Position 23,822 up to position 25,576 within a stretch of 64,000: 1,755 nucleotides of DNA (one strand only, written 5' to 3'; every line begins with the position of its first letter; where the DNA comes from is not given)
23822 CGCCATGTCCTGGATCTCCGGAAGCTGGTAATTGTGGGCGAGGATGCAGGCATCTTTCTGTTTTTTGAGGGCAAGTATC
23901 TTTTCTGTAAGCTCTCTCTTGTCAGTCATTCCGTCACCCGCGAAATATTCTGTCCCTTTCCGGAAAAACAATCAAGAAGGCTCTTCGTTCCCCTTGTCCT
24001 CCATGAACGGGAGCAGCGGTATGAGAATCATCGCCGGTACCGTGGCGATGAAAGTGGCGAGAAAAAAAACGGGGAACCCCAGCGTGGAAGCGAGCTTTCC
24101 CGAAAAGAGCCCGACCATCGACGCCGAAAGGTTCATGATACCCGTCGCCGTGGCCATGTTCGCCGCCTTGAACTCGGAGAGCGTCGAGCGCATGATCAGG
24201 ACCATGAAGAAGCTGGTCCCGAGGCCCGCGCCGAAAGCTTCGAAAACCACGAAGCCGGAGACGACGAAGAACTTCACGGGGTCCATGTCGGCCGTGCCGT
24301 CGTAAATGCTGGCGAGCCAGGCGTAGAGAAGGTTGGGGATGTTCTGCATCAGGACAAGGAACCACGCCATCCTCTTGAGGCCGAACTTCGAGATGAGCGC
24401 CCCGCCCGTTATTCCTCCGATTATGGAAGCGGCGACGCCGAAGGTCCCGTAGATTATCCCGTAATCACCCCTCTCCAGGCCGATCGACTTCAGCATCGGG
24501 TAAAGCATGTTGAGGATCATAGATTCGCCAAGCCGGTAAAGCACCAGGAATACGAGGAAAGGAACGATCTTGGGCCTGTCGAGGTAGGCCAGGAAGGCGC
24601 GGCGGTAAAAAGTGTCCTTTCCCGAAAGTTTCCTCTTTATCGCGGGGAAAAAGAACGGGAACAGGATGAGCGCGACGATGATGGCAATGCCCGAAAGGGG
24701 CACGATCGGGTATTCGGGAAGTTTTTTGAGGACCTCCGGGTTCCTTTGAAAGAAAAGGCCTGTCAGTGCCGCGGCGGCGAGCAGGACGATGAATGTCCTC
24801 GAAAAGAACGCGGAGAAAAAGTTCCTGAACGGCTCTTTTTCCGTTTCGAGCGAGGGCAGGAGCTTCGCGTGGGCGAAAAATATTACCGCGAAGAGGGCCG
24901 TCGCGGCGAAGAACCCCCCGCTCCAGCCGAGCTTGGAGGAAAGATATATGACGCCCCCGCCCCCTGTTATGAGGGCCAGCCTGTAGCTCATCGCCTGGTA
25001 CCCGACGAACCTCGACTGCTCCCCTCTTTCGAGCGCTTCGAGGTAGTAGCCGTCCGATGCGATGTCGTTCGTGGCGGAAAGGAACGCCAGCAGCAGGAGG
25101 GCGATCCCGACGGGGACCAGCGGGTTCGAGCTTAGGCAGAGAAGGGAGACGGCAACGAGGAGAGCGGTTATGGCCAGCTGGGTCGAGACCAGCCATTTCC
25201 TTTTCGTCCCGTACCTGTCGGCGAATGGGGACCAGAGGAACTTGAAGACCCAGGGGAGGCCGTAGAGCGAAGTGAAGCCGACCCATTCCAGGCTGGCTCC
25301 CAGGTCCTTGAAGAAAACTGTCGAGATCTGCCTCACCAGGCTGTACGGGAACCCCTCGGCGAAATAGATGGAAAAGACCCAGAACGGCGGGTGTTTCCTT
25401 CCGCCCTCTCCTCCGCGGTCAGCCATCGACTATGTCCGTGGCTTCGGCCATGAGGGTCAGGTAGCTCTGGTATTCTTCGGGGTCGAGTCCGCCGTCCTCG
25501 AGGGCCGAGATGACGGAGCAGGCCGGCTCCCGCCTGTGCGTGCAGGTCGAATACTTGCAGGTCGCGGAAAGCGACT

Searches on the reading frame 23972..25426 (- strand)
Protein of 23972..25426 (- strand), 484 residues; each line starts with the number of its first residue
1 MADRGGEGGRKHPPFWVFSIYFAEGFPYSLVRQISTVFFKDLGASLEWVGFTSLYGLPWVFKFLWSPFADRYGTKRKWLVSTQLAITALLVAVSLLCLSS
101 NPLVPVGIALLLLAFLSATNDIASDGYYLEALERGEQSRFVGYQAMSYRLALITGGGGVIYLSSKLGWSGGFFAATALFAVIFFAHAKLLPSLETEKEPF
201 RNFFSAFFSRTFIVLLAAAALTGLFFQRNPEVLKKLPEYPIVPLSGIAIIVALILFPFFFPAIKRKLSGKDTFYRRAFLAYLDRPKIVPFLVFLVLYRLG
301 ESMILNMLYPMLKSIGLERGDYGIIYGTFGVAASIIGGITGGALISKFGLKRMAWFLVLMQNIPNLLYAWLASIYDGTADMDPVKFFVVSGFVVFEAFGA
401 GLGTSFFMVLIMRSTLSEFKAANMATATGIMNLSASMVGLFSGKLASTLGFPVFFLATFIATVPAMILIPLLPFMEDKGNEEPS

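Call 14: search_protein_families(library=pfam, proteins=[window:23972-25426:-], max_evalue=0.0001)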
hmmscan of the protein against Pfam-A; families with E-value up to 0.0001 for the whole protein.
window:23972-25426:- (484 aa): 2 families
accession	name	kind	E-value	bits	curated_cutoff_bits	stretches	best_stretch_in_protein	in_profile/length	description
PF07690.21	MFS_1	-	9.5e-20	71.2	33.4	2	18-267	2-265/347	Major Facilitator Superfamily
PF13000.13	Acatn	-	2.8e-05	23.3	23.7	0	19-99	7-93/546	Acetyl-coenzyme A transporter 1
